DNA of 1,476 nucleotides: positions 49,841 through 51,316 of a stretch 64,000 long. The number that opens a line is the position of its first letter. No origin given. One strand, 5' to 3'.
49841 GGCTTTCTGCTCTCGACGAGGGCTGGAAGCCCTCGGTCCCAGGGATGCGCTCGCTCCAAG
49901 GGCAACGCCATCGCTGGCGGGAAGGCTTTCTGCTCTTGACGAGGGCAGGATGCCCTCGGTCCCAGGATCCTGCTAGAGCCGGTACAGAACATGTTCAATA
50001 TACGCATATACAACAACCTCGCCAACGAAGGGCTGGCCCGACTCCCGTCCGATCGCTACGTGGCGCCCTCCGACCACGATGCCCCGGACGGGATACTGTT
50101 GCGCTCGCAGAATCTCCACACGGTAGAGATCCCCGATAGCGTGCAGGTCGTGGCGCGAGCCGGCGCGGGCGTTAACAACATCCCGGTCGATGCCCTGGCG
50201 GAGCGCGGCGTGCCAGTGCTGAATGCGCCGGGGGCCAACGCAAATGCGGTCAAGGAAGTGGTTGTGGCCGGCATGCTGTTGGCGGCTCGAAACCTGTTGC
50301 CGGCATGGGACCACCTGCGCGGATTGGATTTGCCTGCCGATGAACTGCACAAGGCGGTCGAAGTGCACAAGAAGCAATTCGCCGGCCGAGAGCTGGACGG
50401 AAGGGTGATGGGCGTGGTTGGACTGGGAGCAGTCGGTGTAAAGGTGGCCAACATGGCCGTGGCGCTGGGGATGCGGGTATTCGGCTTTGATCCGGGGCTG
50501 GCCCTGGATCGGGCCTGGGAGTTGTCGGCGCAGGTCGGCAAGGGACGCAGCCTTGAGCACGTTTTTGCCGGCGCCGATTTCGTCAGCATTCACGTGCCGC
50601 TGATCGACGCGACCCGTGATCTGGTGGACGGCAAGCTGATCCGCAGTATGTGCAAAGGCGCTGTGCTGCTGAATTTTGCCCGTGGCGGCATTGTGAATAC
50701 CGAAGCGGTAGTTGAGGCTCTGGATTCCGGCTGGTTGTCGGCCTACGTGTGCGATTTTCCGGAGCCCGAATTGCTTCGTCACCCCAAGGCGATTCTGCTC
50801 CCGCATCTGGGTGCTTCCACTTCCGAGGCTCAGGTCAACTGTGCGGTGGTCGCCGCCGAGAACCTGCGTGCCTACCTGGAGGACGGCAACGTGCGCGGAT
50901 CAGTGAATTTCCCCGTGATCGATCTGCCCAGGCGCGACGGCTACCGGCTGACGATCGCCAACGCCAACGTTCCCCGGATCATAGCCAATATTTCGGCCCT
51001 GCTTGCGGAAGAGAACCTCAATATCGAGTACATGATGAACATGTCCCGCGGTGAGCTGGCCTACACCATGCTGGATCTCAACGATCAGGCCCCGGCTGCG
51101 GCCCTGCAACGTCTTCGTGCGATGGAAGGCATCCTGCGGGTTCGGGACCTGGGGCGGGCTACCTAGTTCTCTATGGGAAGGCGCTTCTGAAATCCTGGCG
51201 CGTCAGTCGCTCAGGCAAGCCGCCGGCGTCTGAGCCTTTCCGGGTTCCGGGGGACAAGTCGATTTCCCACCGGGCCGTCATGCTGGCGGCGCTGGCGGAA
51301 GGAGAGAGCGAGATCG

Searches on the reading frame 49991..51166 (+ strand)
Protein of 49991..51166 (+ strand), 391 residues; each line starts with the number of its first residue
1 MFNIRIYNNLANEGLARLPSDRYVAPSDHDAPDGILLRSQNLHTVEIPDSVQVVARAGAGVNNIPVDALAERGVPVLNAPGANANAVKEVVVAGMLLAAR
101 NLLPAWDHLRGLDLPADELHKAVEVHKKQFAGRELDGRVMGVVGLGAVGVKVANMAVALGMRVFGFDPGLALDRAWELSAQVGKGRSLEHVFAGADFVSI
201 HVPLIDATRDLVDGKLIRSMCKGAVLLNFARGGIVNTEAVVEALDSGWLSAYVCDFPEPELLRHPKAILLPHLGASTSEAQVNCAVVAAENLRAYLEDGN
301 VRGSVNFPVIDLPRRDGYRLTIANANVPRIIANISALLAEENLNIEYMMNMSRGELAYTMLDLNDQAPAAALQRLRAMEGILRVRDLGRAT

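Call 38: find_encoding_contigs(protein=window:49991-51166:+, flank=10000, max_places=10)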
Protein window:49991-51166:+ (391 aa): 1 contig read that carries it; 1 place shown.
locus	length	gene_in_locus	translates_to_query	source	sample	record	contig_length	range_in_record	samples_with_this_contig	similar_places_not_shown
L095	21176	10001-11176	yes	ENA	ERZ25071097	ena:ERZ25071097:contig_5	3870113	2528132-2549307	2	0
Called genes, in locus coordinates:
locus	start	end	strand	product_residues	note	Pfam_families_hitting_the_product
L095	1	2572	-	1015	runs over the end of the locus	PF07715:Plug, PF00593:TonB_dep_Rec_b-barrel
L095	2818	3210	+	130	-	PF00521:DNA_topoisoIV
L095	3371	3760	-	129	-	PF01850:PIN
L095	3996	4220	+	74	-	PF05509:TraY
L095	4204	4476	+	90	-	PF05016:ParE_toxin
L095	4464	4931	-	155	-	PF13470:PIN_3, PF01850:PIN (weak)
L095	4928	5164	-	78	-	-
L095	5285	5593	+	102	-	-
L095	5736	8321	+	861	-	PF00521:DNA_topoisoIV, PF03989:DNA_gyraseA_C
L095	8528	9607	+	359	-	PF00266:Aminotran_5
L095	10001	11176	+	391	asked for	PF00389:2-Hacid_dh, PF02826:2-Hacid_dh_C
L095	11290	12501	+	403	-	PF00275:EPSP_synthase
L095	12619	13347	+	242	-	PF02224:Cytidylate_kin, PF13238:AAA_18 (faint)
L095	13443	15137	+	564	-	PF00575:S1 (weak), PF17092:PCB_OB (faint), PF21710:Spt6_S1 (faint), PF00575:S1, PF23459:S1_RRP5 (weak), PF00575:S1, PF23459:S1_RRP5 (weak)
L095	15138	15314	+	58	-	-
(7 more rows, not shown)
